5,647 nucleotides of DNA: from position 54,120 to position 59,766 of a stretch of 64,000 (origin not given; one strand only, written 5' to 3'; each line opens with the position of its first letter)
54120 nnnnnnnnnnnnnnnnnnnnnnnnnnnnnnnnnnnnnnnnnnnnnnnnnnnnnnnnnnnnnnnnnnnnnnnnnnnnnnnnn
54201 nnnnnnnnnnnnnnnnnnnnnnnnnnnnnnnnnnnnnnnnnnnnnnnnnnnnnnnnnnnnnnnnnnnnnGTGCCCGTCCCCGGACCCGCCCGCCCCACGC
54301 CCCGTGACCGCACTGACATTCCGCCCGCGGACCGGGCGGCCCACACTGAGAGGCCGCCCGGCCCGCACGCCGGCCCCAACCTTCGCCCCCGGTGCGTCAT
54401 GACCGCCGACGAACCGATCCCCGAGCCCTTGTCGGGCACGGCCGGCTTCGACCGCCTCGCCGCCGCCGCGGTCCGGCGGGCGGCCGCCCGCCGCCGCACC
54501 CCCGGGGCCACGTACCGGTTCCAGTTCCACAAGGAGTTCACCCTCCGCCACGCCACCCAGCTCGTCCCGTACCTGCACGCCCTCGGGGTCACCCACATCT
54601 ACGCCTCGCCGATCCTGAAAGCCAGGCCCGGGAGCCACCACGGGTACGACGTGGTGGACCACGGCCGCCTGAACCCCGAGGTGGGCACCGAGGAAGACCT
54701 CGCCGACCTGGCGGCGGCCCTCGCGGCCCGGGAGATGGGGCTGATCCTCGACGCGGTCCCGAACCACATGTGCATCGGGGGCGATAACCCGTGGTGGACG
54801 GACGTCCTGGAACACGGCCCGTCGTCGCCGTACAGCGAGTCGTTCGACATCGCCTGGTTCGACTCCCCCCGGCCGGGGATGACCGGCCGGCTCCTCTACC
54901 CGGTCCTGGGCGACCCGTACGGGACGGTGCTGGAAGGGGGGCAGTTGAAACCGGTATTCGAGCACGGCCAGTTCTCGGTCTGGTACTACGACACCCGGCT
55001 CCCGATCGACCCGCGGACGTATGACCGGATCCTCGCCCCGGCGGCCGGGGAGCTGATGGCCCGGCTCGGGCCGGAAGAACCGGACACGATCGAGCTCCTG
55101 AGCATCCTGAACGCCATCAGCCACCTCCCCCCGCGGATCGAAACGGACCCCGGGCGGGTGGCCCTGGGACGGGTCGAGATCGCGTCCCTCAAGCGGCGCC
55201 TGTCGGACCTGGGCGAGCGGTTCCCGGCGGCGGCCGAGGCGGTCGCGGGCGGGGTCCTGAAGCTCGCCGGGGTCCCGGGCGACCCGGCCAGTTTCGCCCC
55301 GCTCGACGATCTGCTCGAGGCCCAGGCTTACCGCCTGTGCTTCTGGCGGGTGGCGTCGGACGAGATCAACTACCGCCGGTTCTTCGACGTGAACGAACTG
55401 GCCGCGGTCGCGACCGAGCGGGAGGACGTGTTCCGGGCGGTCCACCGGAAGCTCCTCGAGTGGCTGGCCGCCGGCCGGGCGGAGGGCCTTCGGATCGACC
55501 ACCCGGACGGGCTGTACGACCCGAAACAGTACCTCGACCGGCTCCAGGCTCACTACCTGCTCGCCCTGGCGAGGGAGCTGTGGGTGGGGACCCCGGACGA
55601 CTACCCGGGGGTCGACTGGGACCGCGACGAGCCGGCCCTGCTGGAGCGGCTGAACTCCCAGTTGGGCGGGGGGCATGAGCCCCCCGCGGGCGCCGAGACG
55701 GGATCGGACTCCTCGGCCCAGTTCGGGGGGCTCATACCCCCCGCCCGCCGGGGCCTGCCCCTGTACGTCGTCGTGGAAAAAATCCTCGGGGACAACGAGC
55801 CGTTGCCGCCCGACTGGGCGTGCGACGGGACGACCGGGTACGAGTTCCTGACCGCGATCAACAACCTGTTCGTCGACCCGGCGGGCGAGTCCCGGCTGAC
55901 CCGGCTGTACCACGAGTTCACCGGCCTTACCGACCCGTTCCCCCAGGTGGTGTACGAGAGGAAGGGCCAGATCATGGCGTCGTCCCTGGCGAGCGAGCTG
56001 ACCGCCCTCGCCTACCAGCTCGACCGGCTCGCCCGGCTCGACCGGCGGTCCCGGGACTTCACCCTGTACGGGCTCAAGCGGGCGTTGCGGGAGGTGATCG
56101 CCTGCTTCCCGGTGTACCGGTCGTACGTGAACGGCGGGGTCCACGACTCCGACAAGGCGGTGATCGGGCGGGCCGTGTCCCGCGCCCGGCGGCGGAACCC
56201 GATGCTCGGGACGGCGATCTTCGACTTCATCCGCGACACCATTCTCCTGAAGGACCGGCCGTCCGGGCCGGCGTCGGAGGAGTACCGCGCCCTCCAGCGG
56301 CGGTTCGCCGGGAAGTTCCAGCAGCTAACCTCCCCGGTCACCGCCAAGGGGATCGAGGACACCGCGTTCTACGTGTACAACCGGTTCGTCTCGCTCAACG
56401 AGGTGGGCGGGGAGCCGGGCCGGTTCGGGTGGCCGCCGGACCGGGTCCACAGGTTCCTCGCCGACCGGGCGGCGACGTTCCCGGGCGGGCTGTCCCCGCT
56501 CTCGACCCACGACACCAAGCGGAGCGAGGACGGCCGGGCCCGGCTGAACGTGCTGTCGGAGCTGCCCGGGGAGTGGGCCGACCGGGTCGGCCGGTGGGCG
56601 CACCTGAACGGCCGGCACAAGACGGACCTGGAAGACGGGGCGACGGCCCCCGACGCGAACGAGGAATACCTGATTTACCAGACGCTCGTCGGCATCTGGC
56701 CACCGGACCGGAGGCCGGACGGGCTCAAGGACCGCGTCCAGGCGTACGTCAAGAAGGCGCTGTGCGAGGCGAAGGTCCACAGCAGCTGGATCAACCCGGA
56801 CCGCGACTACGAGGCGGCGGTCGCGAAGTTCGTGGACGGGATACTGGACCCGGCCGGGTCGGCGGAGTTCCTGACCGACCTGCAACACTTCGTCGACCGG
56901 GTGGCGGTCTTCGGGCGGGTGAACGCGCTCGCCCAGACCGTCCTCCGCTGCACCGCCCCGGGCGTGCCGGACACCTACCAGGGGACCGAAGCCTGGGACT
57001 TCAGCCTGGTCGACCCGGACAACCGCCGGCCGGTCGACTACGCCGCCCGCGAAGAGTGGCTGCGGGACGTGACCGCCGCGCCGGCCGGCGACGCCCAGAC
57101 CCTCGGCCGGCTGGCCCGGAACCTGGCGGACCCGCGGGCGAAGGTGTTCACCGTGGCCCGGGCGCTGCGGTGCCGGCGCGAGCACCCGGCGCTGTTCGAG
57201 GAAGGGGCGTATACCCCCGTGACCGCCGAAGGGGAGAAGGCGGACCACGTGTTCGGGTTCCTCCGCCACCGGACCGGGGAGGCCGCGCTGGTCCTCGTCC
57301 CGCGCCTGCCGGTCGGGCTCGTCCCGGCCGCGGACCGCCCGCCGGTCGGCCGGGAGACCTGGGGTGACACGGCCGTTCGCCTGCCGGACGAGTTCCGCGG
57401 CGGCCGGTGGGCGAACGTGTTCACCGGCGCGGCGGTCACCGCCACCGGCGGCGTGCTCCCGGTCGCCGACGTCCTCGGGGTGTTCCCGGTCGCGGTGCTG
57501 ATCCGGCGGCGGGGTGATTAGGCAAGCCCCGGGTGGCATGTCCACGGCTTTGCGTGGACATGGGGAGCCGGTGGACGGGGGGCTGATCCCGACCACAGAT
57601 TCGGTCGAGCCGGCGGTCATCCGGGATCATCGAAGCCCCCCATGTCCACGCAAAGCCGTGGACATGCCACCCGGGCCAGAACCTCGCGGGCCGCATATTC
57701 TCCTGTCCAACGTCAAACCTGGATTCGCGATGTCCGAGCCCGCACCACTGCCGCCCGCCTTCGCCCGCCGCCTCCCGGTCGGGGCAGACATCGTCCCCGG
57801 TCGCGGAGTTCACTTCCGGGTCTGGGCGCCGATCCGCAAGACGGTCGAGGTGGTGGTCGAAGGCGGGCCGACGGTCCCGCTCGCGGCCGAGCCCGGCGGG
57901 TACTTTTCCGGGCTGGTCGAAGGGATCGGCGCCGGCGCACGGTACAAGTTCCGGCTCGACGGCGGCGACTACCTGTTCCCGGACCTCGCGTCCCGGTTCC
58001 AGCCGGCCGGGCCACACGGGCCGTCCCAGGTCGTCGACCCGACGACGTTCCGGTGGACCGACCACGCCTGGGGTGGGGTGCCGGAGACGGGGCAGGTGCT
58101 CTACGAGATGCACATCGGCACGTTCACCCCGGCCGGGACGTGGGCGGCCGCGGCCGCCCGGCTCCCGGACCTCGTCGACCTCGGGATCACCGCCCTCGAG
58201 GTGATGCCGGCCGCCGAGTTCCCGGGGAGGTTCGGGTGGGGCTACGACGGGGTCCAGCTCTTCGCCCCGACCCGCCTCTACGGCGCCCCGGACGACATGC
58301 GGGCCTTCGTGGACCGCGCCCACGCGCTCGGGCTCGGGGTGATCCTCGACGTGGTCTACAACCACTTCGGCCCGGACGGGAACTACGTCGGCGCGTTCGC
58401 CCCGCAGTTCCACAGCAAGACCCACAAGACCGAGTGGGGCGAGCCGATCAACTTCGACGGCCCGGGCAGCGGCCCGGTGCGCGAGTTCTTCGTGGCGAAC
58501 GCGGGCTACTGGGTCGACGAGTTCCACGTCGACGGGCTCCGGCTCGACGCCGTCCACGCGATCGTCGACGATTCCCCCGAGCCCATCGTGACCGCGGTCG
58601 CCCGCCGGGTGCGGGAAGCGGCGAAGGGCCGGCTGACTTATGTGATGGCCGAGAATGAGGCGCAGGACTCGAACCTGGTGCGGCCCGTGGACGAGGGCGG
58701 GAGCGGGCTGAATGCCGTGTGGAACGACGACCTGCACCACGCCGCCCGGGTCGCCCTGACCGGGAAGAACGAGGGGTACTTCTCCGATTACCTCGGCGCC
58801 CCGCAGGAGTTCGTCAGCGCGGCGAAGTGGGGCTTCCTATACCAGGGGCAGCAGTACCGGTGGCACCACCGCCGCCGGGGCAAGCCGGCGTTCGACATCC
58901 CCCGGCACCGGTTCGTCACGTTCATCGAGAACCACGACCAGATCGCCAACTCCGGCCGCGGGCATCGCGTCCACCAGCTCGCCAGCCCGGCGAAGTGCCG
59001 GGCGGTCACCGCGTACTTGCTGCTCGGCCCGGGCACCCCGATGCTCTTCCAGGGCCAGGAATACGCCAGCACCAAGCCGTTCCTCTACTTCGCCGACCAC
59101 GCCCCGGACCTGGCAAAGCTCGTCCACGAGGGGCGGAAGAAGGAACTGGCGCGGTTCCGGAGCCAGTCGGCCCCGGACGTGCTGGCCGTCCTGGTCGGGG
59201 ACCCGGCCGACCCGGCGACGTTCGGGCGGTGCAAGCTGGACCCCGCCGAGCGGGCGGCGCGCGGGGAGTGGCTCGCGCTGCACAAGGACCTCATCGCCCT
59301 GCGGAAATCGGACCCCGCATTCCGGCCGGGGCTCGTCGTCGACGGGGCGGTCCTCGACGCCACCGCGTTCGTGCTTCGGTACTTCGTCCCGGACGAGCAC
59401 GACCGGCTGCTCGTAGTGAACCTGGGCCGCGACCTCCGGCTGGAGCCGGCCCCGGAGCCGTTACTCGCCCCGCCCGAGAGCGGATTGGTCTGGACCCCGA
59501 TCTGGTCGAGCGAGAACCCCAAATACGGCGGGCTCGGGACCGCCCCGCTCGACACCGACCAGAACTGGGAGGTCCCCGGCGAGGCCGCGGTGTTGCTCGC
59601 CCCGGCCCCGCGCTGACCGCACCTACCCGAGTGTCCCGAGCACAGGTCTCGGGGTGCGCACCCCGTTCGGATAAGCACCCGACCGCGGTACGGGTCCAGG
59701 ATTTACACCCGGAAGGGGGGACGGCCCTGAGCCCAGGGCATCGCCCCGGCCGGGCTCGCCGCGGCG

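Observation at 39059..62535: Five oriented sigma-54 motifs define a candidate desiccation/general-stress regulon with its own NtrC-type activator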

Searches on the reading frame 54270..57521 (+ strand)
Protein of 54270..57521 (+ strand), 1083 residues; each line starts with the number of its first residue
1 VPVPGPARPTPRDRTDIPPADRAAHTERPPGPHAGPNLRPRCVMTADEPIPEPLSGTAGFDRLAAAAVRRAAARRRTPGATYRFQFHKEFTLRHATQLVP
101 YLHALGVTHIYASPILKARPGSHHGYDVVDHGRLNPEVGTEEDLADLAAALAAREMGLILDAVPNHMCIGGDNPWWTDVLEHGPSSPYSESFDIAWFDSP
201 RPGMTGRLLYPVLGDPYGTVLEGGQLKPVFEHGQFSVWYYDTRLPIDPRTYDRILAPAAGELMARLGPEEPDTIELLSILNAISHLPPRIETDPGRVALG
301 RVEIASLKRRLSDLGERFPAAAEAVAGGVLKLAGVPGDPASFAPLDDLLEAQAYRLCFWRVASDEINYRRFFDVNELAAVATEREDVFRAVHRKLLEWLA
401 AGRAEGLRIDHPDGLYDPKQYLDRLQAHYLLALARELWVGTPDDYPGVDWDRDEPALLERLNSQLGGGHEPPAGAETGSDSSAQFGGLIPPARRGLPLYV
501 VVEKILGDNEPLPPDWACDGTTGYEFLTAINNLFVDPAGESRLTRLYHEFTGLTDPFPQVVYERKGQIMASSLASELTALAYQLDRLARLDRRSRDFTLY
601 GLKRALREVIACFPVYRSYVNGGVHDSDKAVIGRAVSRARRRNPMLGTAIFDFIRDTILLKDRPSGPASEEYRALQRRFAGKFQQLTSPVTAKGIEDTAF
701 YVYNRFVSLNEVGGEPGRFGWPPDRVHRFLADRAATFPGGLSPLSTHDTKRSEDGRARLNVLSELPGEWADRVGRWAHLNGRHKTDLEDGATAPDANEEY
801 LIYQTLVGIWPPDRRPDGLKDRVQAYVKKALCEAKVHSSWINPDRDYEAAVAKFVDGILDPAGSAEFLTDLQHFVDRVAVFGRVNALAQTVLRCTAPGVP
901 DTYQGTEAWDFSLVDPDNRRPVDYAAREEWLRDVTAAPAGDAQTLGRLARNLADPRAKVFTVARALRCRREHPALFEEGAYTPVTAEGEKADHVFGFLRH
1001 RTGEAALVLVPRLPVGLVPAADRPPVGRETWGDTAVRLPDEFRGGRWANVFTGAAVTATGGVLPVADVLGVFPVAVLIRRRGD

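Call 4: search_protein_families(library=pfam, proteins=[window:54270-57521:+])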
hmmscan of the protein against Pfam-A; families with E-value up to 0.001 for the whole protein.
window:54270-57521:+ (1083 aa): 1 family
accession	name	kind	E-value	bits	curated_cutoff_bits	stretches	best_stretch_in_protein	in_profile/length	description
PF00128.31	Alpha-amylase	-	9.9e-19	68.3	22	1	96-188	22-110/446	Alpha amylase, catalytic domain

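Call 72: search_protein_families(library=ncbifam, proteins=[window:54399-57521:+], max_evalue=1e-10)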
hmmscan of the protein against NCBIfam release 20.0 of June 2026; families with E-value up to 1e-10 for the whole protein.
window:54399-57521:+ (1040 aa): 10 families
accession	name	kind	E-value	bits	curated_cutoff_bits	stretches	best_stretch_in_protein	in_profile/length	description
NF011077.0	PRK14507.1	equivalog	0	1154.8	2148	2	452-1037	1104-1691/1693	malto-oligosyltrehalose synthase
NF011087.0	PRK14511.1-5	equivalog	0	1140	1556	1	29-1036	6-994/996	malto-oligosyltrehalose synthase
NF011088.0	PRK14511.1-6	equivalog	1.8e-291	969.7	1877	1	20-1035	22-1007/1009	malto-oligosyltrehalose synthase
TIGR02401.1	trehalose_TreY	equivalog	3.6e-283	941.8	498.65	1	36-1035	2-837/838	malto-oligosyltrehalose synthase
NF011086.0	PRK14511.1-3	equivalog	5.7e-245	815.7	1411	2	453-1036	343-922/924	malto-oligosyltrehalose synthase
NF011085.0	PRK14511.1-2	equivalog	4.6e-218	726.5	1312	3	452-1036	316-872/873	malto-oligosyltrehalose synthase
NF011084.0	PRK14511.1-1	equivalog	4e-124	415.9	1021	4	636-943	393-666/728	malto-oligosyltrehalose synthase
NF008051.0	PRK10785.1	equivalog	1.1e-16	60.1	568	1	53-134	182-259/607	maltodextrin glucosidase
NF041090.1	Cyc-maltodext_AglB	equivalog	6e-16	58.3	540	1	50-149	65-158/470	cyclomaltodextrinase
TIGR02403.1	trehalose_treC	equivalog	3.3e-12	45.9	799.05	1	51-145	28-117/544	alpha,alpha-phosphotrehalase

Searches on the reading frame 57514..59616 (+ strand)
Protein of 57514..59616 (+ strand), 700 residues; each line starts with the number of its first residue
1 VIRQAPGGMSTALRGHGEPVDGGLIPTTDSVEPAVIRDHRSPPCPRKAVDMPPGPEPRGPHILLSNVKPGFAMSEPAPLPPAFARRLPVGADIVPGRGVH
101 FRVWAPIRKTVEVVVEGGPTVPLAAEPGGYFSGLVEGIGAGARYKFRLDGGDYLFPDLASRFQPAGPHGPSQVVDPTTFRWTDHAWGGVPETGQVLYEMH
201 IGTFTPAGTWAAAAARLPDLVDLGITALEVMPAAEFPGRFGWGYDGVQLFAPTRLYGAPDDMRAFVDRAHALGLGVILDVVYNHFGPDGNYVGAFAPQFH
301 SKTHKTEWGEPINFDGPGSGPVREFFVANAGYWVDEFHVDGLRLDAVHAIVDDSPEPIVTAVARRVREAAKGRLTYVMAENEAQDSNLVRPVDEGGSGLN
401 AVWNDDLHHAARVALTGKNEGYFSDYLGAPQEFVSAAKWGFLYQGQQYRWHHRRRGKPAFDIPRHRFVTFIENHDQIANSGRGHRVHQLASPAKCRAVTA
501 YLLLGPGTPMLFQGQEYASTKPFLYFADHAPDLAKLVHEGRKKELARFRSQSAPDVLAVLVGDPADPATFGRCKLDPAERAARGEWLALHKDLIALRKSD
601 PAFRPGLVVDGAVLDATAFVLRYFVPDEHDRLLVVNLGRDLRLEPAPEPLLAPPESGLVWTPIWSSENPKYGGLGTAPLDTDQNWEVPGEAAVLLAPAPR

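Call 4: search_protein_families(library=pfam, proteins=[window:57514-59616:+])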
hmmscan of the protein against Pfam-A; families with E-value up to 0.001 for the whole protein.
window:57514-59616:+ (700 aa): 3 families
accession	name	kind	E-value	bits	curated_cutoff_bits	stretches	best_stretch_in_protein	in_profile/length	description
PF00128.31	Alpha-amylase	-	6.4e-17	62.3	22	2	207-291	15-98/446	Alpha amylase, catalytic domain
PF11941.14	DUF3459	-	8.4e-10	39.3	22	1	589-680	1-83/90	Domain of unknown function (DUF3459)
PF02922.24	CBM_48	-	0.00059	20.6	22.4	0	90-151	3-71/83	Carbohydrate-binding module 48 (Isoamylase N-terminal domain)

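Call 72: search_protein_families(library=ncbifam, proteins=[window:57739-59616:+], max_evalue=1e-10)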
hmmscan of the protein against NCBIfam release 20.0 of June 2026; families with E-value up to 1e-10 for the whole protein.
window:57739-59616:+ (625 aa): 10 families
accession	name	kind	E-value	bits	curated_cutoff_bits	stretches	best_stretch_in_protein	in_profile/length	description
TIGR02402.1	trehalose_TreZ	equivalog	8.7e-180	598.6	538.8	1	24-534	1-508/545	malto-oligosyltrehalose trehalohydrolase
NF003811.1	PRK05402.1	equivalog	4.6e-45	154.3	741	1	22-275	29-306/619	1,4-alpha-glucan branching protein GlgB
NF008967.0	PRK12313.1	equivalog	5.2e-41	140.7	577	1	22-275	38-314/633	1,4-alpha-glucan branching protein GlgB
TIGR01515.1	branching_enzym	equivalog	1.5e-37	129.5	463.95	1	22-276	28-296/607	1,4-alpha-glucan branching enzyme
NF009221.0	PRK12568.1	equivalog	2.3e-30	105.3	1270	1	22-275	153-428/745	1,4-alpha-glucan branching enzyme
NF011293.0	PRK14705.1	equivalog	2.3e-29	101.6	2376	1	23-276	639-910/1224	1,4-alpha-glucan branching enzyme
NF011294.0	PRK14706.1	equivalog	8e-26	90.4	1284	1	22-275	41-314/642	1,4-alpha-glucan branching enzyme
TIGR02100.1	glgX_debranch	equivalog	1.7e-20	72.7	640.9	1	94-272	130-343/688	glycogen debranching protein GlgX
TIGR02104.1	pulA_typeI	equivalog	6e-17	60.9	504.5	1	113-529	145-533/605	type I pullulanase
NF002983.0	PRK03705.1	equivalog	1.1e-14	53.4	901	0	96-276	128-341/658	glycogen debranching protein GlgX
